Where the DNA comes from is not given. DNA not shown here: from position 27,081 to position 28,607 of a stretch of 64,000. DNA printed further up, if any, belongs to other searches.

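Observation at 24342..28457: Candidate undescribed polyphenol/polyketide catabolic module: TetR, PhlG-like hydrolase, BBE-type oxidase and FAH-family hydrolase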

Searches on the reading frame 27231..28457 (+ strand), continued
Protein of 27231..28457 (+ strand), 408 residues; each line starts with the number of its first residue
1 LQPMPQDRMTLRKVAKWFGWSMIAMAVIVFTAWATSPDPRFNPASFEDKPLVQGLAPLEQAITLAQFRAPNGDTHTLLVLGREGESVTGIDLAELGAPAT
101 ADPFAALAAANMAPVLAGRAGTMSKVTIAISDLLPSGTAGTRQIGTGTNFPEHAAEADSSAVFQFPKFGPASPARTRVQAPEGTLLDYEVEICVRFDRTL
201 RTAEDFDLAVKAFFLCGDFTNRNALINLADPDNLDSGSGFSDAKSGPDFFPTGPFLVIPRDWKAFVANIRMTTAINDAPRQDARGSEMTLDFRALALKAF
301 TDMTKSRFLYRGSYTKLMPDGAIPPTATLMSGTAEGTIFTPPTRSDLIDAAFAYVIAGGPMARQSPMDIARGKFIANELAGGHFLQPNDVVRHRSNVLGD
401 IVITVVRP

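Call 61: fold_search(model_id=the predicted structure, library=pdb)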
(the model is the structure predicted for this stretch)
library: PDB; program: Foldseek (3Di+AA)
matches with E <= 10: 387; with E <= 0.001: 92
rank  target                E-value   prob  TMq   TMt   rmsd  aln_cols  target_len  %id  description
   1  3rr6                  2.1e-12  1.00  0.45  0.69   5.7       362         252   15  Structure of a putative uncharacterized protein from Mycobacterium abscessus ATCC 19977 / DSM 44196 (released 2011-05-11)
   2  3qdf                  6.0e-12  1.00  0.47  0.71   5.1       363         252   15  Crystal structure of 2-hydroxyhepta-2,4-diene-1,7-dioate isomerase from Mycobacterium marinum (released 2011-02-02)
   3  4pfz_B                6.0e-12  1.00  0.45  0.69   5.5       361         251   14  X-ray Crystal Structure of 5-carboxymethyl-2-hydroxymuconate delta-isomerase from Mycobacterium smegmatis (released 2014-11-19)
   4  8sky_A                6.0e-12  1.00  0.49  0.62   5.7       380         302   18  Crystal structure of YisK from Bacillus subtilis in complex with oxalate (released 2023-11-01)
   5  8sut_A                6.8e-12  1.00  0.47  0.60   6.3       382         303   17  Crystal structure of YisK from Bacillus subtilis in complex with reaction product 4-Hydroxy-2-oxoglutaric acid (released 2023-11-01)
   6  8suu_B                1.0e-11  1.00  0.50  0.67   5.1       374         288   16  Crystal structure of YisK from Bacillus subtilis in apo form (released 2023-11-01)
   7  8sut_B                1.0e-11  1.00  0.48  0.62   6.0       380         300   17  Crystal structure of YisK from Bacillus subtilis in complex with reaction product 4-Hydroxy-2-oxoglutaric acid (released 2023-11-01)
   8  4pfz_A                1.3e-11  1.00  0.47  0.72   4.9       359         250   14  X-ray Crystal Structure of 5-carboxymethyl-2-hydroxymuconate delta-isomerase from Mycobacterium smegmatis (released 2014-11-19)
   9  8sky_B                2.0e-11  1.00  0.48  0.61   6.2       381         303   17  Crystal structure of YisK from Bacillus subtilis in complex with oxalate (released 2023-11-01)
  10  2dfu_B                2.2e-11  1.00  0.42  0.64   5.7       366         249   16  Crystal structure of the 2-hydroxyhepta-2,4-diene-1,7-dioate isomerase from Thermus Thermophilus HB8 (released 2006-09-03)
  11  1wzo_C                3.5e-11  1.00  0.46  0.74   5.4       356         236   17  Crystal Structure of the HpcE from Thermus Thermophilus HB8 (released 2006-02-21)
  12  6jvv_B                5.3e-11  1.00  0.44  0.63   6.6       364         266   16  Crystal structure of maleylpyruvate hydrolase from Sphingobium.sp SYK-6 (released 2019-05-29)
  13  1wzo_B                6.7e-11  1.00  0.45  0.73   5.6       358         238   16  Crystal Structure of the HpcE from Thermus Thermophilus HB8 (released 2006-02-21)
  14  6jvw_A                7.6e-11  1.00  0.45  0.66   5.8       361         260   16  Crystal structure of maleylpyruvate hydrolase from Sphingobium sp. SYK-6 in complex with manganese (II) ion and pyruva (released 2019-05-29)
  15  2dfu_A                8.0e-11  1.00  0.42  0.63   6.4       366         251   14  Crystal structure of the 2-hydroxyhepta-2,4-diene-1,7-dioate isomerase from Thermus Thermophilus HB8 (released 2006-09-03)
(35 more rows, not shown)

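Call 79: search_protein_families(library=pfam, proteins=[window:27240-28457:+], max_evalue=10)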
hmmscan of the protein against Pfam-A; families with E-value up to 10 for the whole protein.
window:27240-28457:+ (405 aa): 1 family
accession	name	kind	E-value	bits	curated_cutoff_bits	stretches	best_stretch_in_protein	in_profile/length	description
PF01557.24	FAA_hydrolase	-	3.5e-14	53.4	23.9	1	141-300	3-169/214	Fumarylacetoacetate (FAA) hydrolase C-terminal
